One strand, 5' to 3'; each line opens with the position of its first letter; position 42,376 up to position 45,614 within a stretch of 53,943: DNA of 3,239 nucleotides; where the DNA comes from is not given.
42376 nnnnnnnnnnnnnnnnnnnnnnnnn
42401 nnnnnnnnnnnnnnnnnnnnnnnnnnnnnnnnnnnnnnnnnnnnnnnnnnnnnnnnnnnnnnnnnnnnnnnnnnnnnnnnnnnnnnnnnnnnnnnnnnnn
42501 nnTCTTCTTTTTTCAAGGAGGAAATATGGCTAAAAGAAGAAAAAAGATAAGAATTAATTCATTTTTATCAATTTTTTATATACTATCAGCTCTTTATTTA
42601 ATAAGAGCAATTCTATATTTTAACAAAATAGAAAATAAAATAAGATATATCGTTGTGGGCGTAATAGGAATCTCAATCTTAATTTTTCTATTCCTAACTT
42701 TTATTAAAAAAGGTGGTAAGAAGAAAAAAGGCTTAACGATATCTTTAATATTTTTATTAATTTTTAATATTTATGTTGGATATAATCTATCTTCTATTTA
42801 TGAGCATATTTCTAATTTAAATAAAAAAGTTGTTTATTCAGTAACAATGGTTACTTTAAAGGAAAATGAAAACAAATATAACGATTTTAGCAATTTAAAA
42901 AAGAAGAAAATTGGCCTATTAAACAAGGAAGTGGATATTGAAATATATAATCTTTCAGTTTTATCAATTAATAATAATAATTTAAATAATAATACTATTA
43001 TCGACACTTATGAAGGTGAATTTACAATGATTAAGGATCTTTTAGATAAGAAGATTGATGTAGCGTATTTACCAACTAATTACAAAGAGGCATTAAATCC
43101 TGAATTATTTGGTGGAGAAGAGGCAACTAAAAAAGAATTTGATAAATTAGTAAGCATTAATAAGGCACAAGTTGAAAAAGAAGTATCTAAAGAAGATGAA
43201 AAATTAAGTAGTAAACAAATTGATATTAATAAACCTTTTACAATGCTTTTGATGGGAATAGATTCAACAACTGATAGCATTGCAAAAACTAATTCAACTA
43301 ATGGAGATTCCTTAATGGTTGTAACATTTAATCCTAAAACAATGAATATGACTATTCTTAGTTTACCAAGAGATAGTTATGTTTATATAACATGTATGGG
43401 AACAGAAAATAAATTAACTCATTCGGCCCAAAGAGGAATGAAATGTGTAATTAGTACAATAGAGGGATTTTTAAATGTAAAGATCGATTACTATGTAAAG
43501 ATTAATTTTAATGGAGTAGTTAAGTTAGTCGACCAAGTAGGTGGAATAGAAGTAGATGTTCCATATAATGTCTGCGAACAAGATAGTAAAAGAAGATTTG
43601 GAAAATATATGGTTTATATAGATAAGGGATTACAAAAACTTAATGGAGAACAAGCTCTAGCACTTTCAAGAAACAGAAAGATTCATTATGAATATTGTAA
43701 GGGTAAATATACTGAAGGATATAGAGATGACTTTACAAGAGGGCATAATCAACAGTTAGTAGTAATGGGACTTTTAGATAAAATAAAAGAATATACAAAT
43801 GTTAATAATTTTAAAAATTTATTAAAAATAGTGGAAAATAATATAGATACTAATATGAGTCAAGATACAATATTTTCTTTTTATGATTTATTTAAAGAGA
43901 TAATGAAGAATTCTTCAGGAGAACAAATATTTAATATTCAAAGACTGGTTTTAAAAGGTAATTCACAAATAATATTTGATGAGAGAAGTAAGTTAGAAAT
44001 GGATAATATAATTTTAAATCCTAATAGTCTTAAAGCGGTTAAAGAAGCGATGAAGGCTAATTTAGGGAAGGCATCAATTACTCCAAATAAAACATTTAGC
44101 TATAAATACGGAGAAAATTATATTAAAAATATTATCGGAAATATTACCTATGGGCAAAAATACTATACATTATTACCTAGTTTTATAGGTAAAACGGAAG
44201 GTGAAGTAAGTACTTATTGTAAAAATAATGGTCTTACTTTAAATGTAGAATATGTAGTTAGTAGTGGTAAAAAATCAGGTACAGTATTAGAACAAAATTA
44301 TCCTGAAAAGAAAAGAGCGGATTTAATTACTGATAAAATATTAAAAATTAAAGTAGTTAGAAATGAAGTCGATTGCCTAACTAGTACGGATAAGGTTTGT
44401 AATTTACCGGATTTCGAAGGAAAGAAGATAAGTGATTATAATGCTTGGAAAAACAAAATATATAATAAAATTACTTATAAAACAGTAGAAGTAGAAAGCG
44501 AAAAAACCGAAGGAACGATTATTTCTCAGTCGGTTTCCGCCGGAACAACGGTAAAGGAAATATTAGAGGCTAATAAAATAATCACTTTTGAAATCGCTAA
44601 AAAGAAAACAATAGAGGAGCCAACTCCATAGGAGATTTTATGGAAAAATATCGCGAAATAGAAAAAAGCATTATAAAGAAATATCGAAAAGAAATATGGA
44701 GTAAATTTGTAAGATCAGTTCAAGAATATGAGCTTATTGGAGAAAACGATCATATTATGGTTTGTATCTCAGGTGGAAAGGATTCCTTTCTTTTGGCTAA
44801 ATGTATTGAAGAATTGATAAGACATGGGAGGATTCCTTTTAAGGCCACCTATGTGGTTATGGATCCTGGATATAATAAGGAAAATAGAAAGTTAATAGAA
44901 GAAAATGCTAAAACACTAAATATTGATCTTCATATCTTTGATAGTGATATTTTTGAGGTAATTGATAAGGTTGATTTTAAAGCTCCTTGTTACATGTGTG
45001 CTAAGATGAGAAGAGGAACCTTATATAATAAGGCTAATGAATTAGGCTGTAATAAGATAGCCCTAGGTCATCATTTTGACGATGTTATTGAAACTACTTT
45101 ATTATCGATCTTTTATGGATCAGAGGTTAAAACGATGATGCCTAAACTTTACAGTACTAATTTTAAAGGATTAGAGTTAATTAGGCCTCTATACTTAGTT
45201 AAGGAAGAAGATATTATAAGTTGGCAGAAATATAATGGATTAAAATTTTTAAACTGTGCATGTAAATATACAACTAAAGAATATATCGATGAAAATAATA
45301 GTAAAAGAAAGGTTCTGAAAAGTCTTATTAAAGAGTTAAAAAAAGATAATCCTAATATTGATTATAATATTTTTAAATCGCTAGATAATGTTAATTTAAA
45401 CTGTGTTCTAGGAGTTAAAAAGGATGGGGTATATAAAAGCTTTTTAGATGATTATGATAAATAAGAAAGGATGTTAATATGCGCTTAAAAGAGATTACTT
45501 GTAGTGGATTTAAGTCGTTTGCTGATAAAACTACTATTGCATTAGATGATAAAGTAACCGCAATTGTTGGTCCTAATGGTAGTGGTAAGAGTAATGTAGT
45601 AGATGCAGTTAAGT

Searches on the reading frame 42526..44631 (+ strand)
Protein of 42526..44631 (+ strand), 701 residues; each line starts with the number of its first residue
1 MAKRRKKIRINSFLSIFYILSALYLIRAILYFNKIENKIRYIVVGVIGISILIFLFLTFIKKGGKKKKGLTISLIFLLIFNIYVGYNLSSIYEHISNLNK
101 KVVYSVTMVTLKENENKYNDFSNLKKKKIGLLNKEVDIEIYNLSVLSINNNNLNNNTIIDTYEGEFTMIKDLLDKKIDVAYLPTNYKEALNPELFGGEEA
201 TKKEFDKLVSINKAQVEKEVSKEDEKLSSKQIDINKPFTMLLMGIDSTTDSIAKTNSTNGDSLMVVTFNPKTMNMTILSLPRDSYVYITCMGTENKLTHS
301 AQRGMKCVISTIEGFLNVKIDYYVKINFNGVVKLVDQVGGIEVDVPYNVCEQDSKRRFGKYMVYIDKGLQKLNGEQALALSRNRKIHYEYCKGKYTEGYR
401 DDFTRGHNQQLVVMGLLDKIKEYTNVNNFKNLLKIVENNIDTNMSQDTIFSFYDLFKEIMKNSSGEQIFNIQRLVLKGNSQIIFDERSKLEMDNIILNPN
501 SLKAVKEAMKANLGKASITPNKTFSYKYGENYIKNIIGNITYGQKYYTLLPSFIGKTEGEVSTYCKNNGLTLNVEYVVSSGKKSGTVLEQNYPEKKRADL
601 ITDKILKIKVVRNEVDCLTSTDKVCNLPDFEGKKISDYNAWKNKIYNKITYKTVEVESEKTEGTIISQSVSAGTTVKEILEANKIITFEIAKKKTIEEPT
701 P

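Call 3: search_protein_families(library=pfam, proteins=[window:42526-44631:+], max_evalue=1)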
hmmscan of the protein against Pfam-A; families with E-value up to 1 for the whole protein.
window:42526-44631:+ (701 aa): 7 families
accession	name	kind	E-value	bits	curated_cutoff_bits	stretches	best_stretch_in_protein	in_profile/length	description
PF03816.19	LytR_cpsA_psr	-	5e-36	124.6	24.6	1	260-421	2-149/150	LytR_cpsA_psr family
PF03793.24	PASTA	-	2e-13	50.5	23.2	2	627-678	3-54/64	PASTA domain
PF21188.2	BRR2_plug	-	0.065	14.1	25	1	425-464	1-40/69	Pre-mRNA-splicing helicase BRR2 plug domain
PF11174.13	DUF2970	-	0.17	12.2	27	0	39-58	31-50/56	Protein of unknown function (DUF2970)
PF07695.17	7TMR-DISM_7TM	-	0.25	11.7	29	1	6-86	92-171/205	7TM diverse intracellular signalling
PF07291.16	MauE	-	0.29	11.9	27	1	38-92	44-94/128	Methylamine utilisation protein MauE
PF18936.5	DUF5684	-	0.47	11.5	27.4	0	41-92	26-78/81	Family of unknown function (DUF5684)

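Call 4: search_protein_families(library=ncbifam, proteins=[window:42526-44631:+], max_evalue=1)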
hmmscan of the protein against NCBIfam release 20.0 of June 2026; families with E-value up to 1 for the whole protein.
window:42526-44631:+ (701 aa): 7 families
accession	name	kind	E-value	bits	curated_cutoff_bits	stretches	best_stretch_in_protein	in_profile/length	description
NF006897.1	PRK09379.1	equivalog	4.2e-41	141.1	441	1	212-468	33-266/298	polyisoprenyl-teichoic acid--peptidoglycan teichoic acid transferase TagU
NF047591.1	ligase_LytR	equivalog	2.5e-40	138.8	450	1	224-507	44-322/336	glycopolymer--peptidoglycan transferase LytR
NF051849.1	LCP_trans_Cps2A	equivalog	3.9e-36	125.3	650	1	5-510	7-472/477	LCP family glycopolymer transferase CpsA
TIGR00350.1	lytR_cpsA_psr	domain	8.9e-31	107.2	62.3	1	259-421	2-151/152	LCP family glycopolymer transferase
NF033483.0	PknB_PASTA_kin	equivalog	1.6e-05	24.2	450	1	545-693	362-497/563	Stk1 family PASTA domain-containing Ser/Thr kinase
NF041635.1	STM3941_fam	subfamily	0.093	12.6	40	1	5-149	3-143/157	STM3941 family protein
NF047440.1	LA3751_2_3_fam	subfamily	0.096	11.5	200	1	9-102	303-399/460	LA_3751/LA_3752 family putative glycosyltransferase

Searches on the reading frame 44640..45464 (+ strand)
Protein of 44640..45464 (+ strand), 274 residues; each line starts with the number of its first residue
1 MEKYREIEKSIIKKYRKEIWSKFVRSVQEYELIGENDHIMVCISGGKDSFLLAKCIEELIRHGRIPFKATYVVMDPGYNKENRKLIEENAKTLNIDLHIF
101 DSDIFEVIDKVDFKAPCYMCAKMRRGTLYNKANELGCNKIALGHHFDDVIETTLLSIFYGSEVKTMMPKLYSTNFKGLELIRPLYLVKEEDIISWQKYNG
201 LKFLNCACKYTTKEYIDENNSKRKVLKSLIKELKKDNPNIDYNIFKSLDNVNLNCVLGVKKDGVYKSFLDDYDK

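Call 66: search_protein_families(library=pfam, proteins=[window:44640-45464:+], max_evalue=0.001)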
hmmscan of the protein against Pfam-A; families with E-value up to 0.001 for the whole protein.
window:44640-45464:+ (274 aa): 1 family
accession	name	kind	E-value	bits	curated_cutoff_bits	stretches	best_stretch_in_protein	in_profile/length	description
PF01171.26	ATP_bind_3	-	2.5e-17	63.6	27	1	39-204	2-164/182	PP-loop family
